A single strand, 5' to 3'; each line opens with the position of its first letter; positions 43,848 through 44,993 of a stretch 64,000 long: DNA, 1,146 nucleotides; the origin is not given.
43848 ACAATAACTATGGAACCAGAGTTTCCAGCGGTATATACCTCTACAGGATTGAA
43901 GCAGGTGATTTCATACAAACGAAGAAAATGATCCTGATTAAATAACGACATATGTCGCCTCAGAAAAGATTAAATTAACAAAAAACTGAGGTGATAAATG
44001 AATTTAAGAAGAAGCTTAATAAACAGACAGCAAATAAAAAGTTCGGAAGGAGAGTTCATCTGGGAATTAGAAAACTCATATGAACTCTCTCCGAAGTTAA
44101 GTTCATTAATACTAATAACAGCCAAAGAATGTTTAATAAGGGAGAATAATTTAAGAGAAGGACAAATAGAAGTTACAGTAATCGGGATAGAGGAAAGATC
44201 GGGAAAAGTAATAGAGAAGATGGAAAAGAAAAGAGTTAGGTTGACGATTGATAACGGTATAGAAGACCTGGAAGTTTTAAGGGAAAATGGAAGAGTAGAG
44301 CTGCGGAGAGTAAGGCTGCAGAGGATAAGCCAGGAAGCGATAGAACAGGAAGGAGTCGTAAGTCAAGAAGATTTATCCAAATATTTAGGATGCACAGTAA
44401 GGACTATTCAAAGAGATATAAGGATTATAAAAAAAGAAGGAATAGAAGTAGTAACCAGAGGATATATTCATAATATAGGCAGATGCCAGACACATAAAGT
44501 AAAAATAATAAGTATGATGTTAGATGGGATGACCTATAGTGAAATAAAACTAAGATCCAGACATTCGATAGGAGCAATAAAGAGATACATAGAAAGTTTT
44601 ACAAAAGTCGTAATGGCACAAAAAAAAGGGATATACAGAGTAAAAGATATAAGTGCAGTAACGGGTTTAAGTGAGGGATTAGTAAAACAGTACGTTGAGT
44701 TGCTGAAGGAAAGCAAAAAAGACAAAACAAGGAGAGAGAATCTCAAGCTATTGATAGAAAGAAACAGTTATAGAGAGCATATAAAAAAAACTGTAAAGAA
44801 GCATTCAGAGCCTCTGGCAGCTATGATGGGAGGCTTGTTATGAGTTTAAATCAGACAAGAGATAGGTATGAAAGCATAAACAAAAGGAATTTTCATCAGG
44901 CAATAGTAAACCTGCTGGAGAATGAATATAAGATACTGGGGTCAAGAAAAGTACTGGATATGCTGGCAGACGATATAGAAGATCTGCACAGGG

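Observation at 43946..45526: About 1.55-kb two-gene cassette flanked by imperfect inverted repeats, inserted in the glycan locus, with no recognisable transposase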

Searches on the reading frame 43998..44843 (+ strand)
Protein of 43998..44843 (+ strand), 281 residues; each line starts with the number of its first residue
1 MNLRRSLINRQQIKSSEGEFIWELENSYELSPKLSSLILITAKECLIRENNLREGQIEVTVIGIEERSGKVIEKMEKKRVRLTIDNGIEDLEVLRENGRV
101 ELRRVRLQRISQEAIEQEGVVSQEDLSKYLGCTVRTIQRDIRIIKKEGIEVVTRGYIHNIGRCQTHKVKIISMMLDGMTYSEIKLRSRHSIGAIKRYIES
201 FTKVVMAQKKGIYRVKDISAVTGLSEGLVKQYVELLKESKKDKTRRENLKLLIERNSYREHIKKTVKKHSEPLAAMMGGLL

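Call 3: search_protein_families(library=pfam, proteins=[window:43998-44843:+], max_evalue=1)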
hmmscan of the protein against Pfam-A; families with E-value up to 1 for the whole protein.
window:43998-44843:+ (281 aa): 14 families
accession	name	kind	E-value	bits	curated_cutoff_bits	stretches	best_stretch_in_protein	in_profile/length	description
PF07900.17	DUF1670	-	2.3e-45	155.1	25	1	34-235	17-220/220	Protein of unknown function (DUF1670)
PF08279.18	HTH_11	-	1.5e-09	38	25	1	106-153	1-48/55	HTH domain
PF08220.18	HTH_DeoR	-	2.6e-05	24.3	21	1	113-155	7-47/57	DeoR-like helix-turn-helix domain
PF08280.17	HTH_Mga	-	3.2e-05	24.2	23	1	125-145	24-44/59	M protein trans-acting positive regulator (MGA) HTH domain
PF13518.12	HTH_28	-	5.2e-05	23.7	25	0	109-150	4-42/52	Helix-turn-helix domain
PF08281.18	Sigma70_r4_2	-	5.6e-05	23.1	25.7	0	215-233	29-47/54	Sigma-70, region 4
PF13412.12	HTH_24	-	0.0015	18.5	21.9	1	215-238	20-43/48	Winged helix-turn-helix DNA-binding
PF13545.12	HTH_Crp_2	-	0.0033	17.8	27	1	121-156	23-57/70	Crp-like helix-turn-helix domain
PF13384.12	HTH_23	-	0.0052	17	24.6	1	120-150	17-47/50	Homeodomain-like domain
PF13730.12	HTH_36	-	0.0081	16.4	25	1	122-143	27-48/55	Helix-turn-helix domain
PF13551.12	HTH_29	-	0.015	15.8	28.1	0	204-243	4-43/64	Winged helix-turn helix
PF00325.26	Crp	-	0.017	15.3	21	1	121-139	3-21/32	Bacterial regulatory proteins, crp family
PF01022.26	HTH_5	-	0.026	14.8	22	0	210-238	13-41/47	Bacterial regulatory protein, arsR family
PF01371.25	Trp_repressor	-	0.091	13.3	27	1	167-197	38-69/88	Trp repressor protein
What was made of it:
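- Both proteins are HTH-rich (call 3).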

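Call 4: search_protein_families(library=ncbifam, proteins=[window:43998-44843:+], max_evalue=1)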
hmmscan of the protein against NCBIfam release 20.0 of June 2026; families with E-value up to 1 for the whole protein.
window:43998-44843:+ (281 aa): 8 families
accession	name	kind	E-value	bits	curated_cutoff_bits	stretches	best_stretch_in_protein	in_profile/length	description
NF053736.1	AcpB_EbpR_MafR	subfamily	0.0017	17.7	130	1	116-147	17-48/481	AcpB/EbpR/MafR family transcriptional regulator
NF007316.0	PRK09802.1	equivalog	0.004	16.4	351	1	99-155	11-66/269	DeoR family transcriptional regulator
TIGR00122.1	birA_repr_reg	equivalog_domain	0.0049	16.7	70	1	122-154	15-47/69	biotin operon repressor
NF045989.1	TransRegFnrLRhodb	equivalog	0.0052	16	300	1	110-150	175-215/245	transcriptional regulator FnrL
NF040887.2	trans_reg_YciT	exception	0.0082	15.8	450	1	106-157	4-54/246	DNA-binding transcriptional regulator YciT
NF007232.0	PRK09651.1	subfamily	0.031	14.3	185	1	173-200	132-159/173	RNA polymerase sigma factor FecI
NF041413.1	ArsR_Rv2640c_fam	equivalog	0.1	13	155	0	105-176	43-114/118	Rv2640c family ArsR-like transcriptional regulator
NF053609.1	Sul12a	equivalog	0.96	9.7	150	1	205-275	12-83/103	Sul12a family chromatin-organizing protein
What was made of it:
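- On DDE (RNase H-fold) transposases: No rve or DDE Pfam/NCBIfam hit (calls 3, 4).
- Pfam and NCBIfam give only DUF1670 and HTH models (calls 3, 4). No HUH, reverse transcriptase or Rep domain is present (calls 3, 4).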

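Call 10: find_homologous_proteins(query=window:43998-44843:+)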
Query window:43998-44843:+ (281 aa): 850 proteins with E <= 0.001 among 2367 candidates; the best 120 are listed.
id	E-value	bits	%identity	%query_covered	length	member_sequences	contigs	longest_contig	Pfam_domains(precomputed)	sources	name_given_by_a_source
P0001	2.6e-167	572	99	100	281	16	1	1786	PF08279.19,PF07900.18,PF08280.18,PF08220.19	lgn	-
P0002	1.8e-153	527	91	100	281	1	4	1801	PF08279.19,PF07900.18,PF08280.18,PF08281.19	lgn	-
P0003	1.1e-148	511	86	100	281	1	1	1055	PF08279.19,PF07900.18,PF08280.18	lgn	-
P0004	3.5e-148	510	87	100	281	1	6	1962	PF08279.19,PF07900.18,PF08220.19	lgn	-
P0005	1.4e-147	508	86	100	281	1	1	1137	PF08279.19,PF07900.18,PF08280.18,PF08220.19,PF08281.19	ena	-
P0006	2.6e-147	507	86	100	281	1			PF08279.19,PF07900.18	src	-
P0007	4.5e-146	503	84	100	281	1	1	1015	PF08279.19,PF07900.18,PF08280.18,PF08220.19,PF08281.19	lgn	-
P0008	4.0e-145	500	84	100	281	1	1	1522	PF08279.19,PF07900.18,PF08280.18,PF08220.19,PF08281.19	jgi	jgi:biotin operon repressor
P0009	1.8e-137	475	80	100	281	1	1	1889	PF07900.18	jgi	jgi:hypothetical protein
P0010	2.2e-136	471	80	100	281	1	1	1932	PF08279.19,PF07900.18,PF08281.19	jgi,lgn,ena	-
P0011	6.0e-136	470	79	100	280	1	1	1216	PF08279.19,PF07900.18,PF08280.18,PF08281.19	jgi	-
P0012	9.6e-136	469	81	100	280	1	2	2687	PF08279.19,PF07900.18,PF08280.18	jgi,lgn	-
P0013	1.0e-135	469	80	100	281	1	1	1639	PF08279.19,PF07900.18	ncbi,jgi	-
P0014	1.3e-135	469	79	100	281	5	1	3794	PF08279.19,PF07900.18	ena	-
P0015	2.5e-135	468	78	100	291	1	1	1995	PF08279.19,PF07900.18,PF08280.18,PF08220.19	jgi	-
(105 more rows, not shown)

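Call 11: find_related_loci(query=window:43998-44843:+, collection=genome_contigs, flank=5000)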
Query window:43998-44843:+ (281 aa) in genome_contigs; peptide patterns used: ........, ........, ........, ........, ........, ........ (x = any residue, [..] = any of these).
259 stretches matched a pattern; 32 encode a relative of the query (tblastn E <= 1e-3); 30 distinct loci.
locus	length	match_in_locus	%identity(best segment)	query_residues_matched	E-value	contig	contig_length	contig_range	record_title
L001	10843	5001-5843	99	1-281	0e+0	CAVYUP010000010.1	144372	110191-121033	MAG: uncultured Bacteroidetes bacterium isolate MFD01721.bin.1.11 genome assembly, contig: contig_62694, whole genome sh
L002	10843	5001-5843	99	1-281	0e+0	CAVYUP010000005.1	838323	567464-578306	MAG: uncultured Bacteroidetes bacterium isolate MFD01721.bin.1.11 genome assembly, contig: contig_46371, whole genome sh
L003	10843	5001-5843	99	1-281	0e+0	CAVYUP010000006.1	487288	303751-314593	MAG: uncultured Bacteroidetes bacterium isolate MFD01721.bin.1.11 genome assembly, contig: contig_54546, whole genome sh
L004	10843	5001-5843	77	1-281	1e-144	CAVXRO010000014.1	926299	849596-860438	MAG: uncultured Bacteroidetes bacterium isolate MFD01721.bin.1.123 genome assembly, contig: contig_7273, whole genome sh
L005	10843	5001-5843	77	1-281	3e-144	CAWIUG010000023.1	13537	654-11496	MAG: uncultured Bacteroidetes bacterium isolate MFD01721.bin.1.137 genome assembly, contig: contig_27832, whole genome s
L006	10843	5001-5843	77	1-281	1e-144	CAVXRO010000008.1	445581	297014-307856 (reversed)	MAG: uncultured Bacteroidetes bacterium isolate MFD01721.bin.1.123 genome assembly, contig: contig_3961, whole genome sh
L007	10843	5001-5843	77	1-281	1e-144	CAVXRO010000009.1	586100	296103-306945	MAG: uncultured Bacteroidetes bacterium isolate MFD01721.bin.1.123 genome assembly, contig: contig_4002, whole genome sh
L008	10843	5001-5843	77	1-281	1e-144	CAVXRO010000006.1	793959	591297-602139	MAG: uncultured Bacteroidetes bacterium isolate MFD01721.bin.1.123 genome assembly, contig: contig_38459, whole genome s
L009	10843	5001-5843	77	1-281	3e-144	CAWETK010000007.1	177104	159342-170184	MAG: uncultured Ignavibacteria bacterium isolate MFD01721.bin.1.168 genome assembly, contig: contig_273, whole genome sh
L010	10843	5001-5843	77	1-281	1e-144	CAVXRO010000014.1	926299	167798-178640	MAG: uncultured Bacteroidetes bacterium isolate MFD01721.bin.1.123 genome assembly, contig: contig_7273, whole genome sh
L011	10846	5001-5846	77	1-280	7e-144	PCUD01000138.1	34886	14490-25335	MAG: Ignavibacteriales bacterium CG18_big_fil_WC_8_21_14_2_50_31_20 CG18_scaffold_820_c, whole genome shotgun sequence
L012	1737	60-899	75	1-280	1e-149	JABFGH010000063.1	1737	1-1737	MAG: Ignavibacteriae bacterium isolate IGN16 c_000000000063, whole genome shotgun sequence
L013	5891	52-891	74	1-280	4e-136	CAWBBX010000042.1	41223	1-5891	MAG: uncultured Bacteroidetes bacterium isolate MFD02923.bin.2.13 genome assembly, contig: contig_47249, whole genome sh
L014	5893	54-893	73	1-280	1e-135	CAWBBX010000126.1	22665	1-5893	MAG: uncultured Bacteroidetes bacterium isolate MFD02923.bin.2.13 genome assembly, contig: contig_58078, whole genome sh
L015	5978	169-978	77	12-281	4e-135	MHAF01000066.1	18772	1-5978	MAG: Ignavibacteria bacterium RBG_16_34_14 RBG_16_scaffold_2513, whole genome shotgun sequence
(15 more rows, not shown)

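Call 19: find_encoding_contigs(protein=window:43998-44843:+, flank=5000, max_places=10)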
Protein window:43998-44843:+ (281 aa): no gene with exactly this product is on record in the collection.

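Call 23: find_related_loci(query=A1, collection=metagenome_contigs, flank=3000)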
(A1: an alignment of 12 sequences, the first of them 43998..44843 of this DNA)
Query A1 (281 aa) in metagenome_contigs; peptide patterns used: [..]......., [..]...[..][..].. (x = any residue, [..] = any of these).
437 stretches matched a pattern; 117 encode a relative of the query (tblastn E <= 1e-3); the best 80 are kept; 80 distinct loci.
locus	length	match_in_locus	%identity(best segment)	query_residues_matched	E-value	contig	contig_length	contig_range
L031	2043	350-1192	96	1-281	0e+0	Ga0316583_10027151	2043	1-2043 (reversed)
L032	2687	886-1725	81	1-280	1e-157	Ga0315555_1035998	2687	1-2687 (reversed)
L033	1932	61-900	80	1-280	3e-160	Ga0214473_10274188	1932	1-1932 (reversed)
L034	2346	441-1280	81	1-280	4e-158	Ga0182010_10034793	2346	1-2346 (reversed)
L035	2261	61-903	79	1-281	4e-157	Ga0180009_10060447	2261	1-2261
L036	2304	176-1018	79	1-281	8e-157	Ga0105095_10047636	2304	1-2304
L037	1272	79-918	78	1-280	1e-160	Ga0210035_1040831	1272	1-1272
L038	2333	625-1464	78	1-280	4e-155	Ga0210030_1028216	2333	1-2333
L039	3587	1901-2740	78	1-280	9e-151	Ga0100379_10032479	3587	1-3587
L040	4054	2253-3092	77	1-280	4e-149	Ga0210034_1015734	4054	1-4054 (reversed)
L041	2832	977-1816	77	1-280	8e-153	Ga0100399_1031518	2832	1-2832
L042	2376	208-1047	77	1-280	1e-154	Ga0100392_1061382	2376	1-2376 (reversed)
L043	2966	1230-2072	78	1-281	6e-152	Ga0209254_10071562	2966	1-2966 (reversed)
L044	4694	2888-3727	77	1-280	4e-147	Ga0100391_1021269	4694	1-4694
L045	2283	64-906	77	1-281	4e-154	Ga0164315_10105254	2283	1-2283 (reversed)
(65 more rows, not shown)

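Call 30: find_homologous_proteins(query=L001:5843-6646:+)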
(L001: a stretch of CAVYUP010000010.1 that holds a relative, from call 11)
Query L001:5843-6646:+ (267 aa): 1248 proteins with E <= 0.001 among 1758 candidates; the best 120 are listed.
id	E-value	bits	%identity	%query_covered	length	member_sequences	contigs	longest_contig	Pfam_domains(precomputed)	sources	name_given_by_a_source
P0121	7.1e-162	555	96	100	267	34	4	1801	PF07900.18,PF13551.13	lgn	-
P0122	6.9e-157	538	93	100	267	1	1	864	PF07900.18,PF13551.13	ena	-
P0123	1.5e-153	527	90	100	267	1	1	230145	PF07900.18,PF13551.13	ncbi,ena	-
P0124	5.7e-153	526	90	100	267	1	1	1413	PF07900.18,PF13551.13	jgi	jgi:hypothetical protein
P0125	7.3e-152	522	90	100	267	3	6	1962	PF07900.18,PF13551.13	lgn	-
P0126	6.4e-149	512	90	100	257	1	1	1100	PF07900.18,PF13551.13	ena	-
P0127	2.4e-148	510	87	99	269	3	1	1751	PF07900.18,PF13551.13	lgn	-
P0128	1.8e-147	508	87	99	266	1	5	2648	PF07900.18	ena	-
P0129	1.2e-146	505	88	98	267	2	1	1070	PF07900.18,PF13551.13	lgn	-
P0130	1.3e-146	505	86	98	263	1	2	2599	PF07900.18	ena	-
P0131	4.1e-146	503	87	98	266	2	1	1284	PF07900.18,PF13551.13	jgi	-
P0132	7.6e-146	502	87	98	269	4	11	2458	PF07900.18,PF13551.13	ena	-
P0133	1.0e-145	502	87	98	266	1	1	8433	PF07900.18,PF13384.13,PF13551.13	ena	-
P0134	1.2e-145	502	86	99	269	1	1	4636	PF07900.18,PF13551.13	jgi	jgi:Protein of unknown function (DUF1670)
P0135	1.5e-145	501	87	98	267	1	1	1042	PF07900.18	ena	-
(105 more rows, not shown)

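Call 31: search_protein_representatives(protein=window:43998-44843:+)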
Query: 281 residues. Proteins with E-value up to 0.001 (for the whole library): 958; up to 1e-10: 410; up to 1e-30: 44. The best 150 are listed.
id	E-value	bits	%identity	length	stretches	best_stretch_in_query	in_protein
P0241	4.6e-99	347.2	60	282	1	5-279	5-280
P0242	1.7e-77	276.6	75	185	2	94-232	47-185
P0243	3.9e-57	209.9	56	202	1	80-265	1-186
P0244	4.1e-56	206.5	74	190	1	1-140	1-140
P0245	3.1e-50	187.2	41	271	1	7-244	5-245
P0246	2.9e-49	184.1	41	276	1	3-257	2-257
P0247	3.9e-47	177.1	39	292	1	4-240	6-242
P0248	3.5e-45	170.7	40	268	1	12-262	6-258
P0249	1.7e-43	165.1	72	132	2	2-109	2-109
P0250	4.8e-43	163.7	39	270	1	6-237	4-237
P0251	5.2e-43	163.6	38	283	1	14-258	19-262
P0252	6.9e-43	163.2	42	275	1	4-237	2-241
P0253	5.8e-42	160.2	37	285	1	4-253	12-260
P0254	5.7e-41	156.9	75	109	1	176-281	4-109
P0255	1.1e-39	152.7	41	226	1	24-242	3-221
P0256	2.0e-38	148.6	34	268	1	8-246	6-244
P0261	4.2e-36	141.0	34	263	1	9-249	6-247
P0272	9.7e-34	133.2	27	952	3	15-238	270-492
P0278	1.1e-32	129.7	29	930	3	15-260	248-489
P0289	2.6e-30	122.0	30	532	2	56-255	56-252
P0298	2.0e-28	115.8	25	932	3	54-237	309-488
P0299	2.7e-28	115.4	31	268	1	7-258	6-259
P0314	7.3e-27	110.7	32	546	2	50-205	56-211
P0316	9.6e-27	110.3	37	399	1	37-263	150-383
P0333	1.1e-25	106.9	28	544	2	6-245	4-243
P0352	6.0e-24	101.2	32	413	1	51-259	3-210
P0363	2.3e-23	99.2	29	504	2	12-238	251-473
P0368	3.6e-23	98.6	29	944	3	54-240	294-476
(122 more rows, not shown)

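Call 32: search_solved_structures(query=window:43998-44843:+, max_evalue=1)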
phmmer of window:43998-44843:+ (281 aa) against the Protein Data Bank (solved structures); distinct sequences matched with E-value up to 1: 3.
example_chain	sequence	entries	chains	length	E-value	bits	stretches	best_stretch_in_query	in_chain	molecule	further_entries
6fkf_b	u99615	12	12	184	0.06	16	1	49-113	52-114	ATP synthase subunit b, chloroplastic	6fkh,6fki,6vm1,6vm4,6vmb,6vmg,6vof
2n3z_A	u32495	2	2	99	0.38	13.3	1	36-108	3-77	OR446 | De novo designed protein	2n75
2dbu_A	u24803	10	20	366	0.78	12.3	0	81-158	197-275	Gamma-glutamyltranspeptidase | Gamma-glutamyltranspeptidase large chain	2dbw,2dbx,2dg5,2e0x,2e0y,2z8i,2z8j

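Call 33: search_solved_structures(query=P0121, max_evalue=1)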
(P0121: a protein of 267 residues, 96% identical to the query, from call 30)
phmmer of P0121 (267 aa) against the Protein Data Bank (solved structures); distinct sequences matched with E-value up to 1: 2.
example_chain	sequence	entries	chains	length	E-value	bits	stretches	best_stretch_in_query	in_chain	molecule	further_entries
5tcd_A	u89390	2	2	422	0.36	13.7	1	53-115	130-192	Ectonucleotide pyrophosphatase/phosphodiesterase family member 7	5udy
8vd6_A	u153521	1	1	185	0.63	13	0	194-253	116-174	CAP REPEAT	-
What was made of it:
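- On Tyrosine recombinases: No Pfam, NCBIfam or PDB match (calls 3, 4, 32, 33).
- The PDB sequence search is empty (calls 32, 33).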

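Call 36: find_homologous_proteins(query=A2, max_evalue=0.00001)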
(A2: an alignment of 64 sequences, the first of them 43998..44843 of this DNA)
Query A2 (64 sequences) (281 aa, profile of the alignment): 926 proteins with E <= 0.00001 among 8000 candidates; the best 120 are listed.
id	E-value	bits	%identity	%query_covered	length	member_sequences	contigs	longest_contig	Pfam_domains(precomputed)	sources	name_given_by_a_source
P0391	4.7e-89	316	44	80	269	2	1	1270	PF08279.19,PF07900.18,PF13730.13,PF13384.13,PF13518.13,PF08220.19,PF13545.13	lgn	-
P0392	9.2e-87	309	74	100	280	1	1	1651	PF08279.19,PF07900.18,PF08281.19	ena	-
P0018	9.5e-87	309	79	96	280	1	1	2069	PF08279.19,PF07900.18,PF13730.13,PF13384.13,PF13551.13,PF08280.18,PF08281.19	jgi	jgi:DNA-binding Lrp family transcriptional regulator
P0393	3.6e-86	307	73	100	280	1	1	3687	PF08279.19,PF07900.18,PF08281.19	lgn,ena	-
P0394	4.7e-86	306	71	100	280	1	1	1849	PF08279.19,PF07900.18,PF08280.18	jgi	-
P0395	8.1e-86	306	74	100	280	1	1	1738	PF08279.19,PF07900.18,PF08281.19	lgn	-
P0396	8.7e-86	306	34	89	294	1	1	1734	PF08279.19,PF07900.18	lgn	-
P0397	9.4e-86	305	74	100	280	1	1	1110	PF08279.19,PF07900.18,PF08281.19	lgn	-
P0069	9.6e-86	305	78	96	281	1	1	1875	PF08279.19,PF07900.18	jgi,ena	-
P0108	1.2e-85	305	77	98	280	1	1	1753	PF08279.19,PF07900.18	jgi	jgi:hypothetical protein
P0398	1.2e-85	305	76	98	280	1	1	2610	PF08279.19,PF07900.18,PF08220.19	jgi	jgi:hypothetical protein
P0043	1.8e-85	305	77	100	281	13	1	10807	PF07900.18,PF08281.19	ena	-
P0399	1.9e-85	305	75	100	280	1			PF08279.19,PF07900.18,PF08281.19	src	-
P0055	2.0e-85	304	78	96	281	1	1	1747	PF08279.19,PF07900.18,PF08281.19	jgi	-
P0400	2.5e-85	304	74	100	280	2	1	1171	PF08279.19,PF07900.18,PF08281.19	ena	-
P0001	6.6e-85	303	99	100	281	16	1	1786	PF08279.19,PF07900.18,PF08280.18,PF08220.19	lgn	-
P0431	2.9e-84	301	60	96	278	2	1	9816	PF08279.19,PF07900.18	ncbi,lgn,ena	-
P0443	5.1e-84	300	39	93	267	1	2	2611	PF21694.3,PF08279.19,PF07900.18,PF13730.13,PF13384.13,PF13551.13,PF13518.13,PF13545.13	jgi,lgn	jgi:DNA-binding Lrp family transcriptional regulator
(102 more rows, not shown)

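Call 42: predict_structure(alignment_id=A3)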
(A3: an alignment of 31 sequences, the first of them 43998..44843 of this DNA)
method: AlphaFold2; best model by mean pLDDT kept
length: 281 residues; sequences in the alignment: 31
mean_pLDDT: 77.3   pTM: 0.41
mean pLDDT of the five models: 77.3, 76.8, 75.2, 74.7, 73.6
residues with pLDDT >= 90: 30; 70-90: 182; 50-70: 38; < 50: 31
segments of 3 or more residues with pLDDT < 50: 67-70, 158-162, 264-281
pLDDT, mean of each block of 10 residues (from residue 1): 54 76 87 86 65 73 60 68 81 88 91 87 85 88 86 61 71 89 87 90 90 89 88 88 87 73 46 37 38
secondary structure, 60 per line:
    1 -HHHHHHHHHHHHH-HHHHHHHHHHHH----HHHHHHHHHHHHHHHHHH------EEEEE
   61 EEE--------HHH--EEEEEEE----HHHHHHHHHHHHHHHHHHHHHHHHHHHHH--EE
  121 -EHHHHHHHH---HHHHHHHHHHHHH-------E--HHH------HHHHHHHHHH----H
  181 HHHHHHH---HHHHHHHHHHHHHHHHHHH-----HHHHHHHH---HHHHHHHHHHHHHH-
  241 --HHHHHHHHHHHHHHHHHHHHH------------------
elements in order: H2-14 H16-27 H32-49 E56-63 E77-83 H88-116 H123-130 H134-146 H166-175 H180-187 H191-209 H215-222 H226-239 H243-263
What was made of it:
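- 43998..44843 (+): ORF1, 281 aa, DUF1670 with HTH_11. It is intact. AlphaFold2 pLDDT 77: three helices, a beta-hairpin, a long helix and three HTH/winged-helix units (call 42).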

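Call 47: find_encoding_contigs(protein=P0431, flank=4000, max_places=4)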
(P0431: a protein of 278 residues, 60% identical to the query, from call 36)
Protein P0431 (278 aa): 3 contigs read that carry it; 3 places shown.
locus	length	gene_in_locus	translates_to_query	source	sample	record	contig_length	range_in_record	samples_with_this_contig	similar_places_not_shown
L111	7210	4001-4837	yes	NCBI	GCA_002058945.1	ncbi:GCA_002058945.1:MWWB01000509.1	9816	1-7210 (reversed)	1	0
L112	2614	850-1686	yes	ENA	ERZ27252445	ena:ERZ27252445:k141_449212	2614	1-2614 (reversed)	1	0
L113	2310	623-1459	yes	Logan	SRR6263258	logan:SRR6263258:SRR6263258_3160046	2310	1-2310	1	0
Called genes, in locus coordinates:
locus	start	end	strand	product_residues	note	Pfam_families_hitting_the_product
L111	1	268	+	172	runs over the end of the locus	PF00210:Ferritin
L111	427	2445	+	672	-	PF00676:E1_dh, PF02779:Transket_pyr, PF02780:Transketolase_C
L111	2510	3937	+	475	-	PF15902:Sortilin-Vps10 (faint), PF18962:Por_Secre_tail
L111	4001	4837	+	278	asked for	PF07900:DUF1670, PF08279:HTH_11 (weak)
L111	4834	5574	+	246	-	PF07900:DUF1670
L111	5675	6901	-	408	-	PF13518:HTH_28 (faint), PF00665:rve (faint)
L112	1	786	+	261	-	?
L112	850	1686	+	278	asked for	PF07900:DUF1670, PF08279:HTH_11 (weak)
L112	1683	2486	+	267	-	PF07900:DUF1670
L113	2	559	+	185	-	?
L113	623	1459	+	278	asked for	PF07900:DUF1670, PF08279:HTH_11 (weak)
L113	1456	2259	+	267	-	PF07900:DUF1670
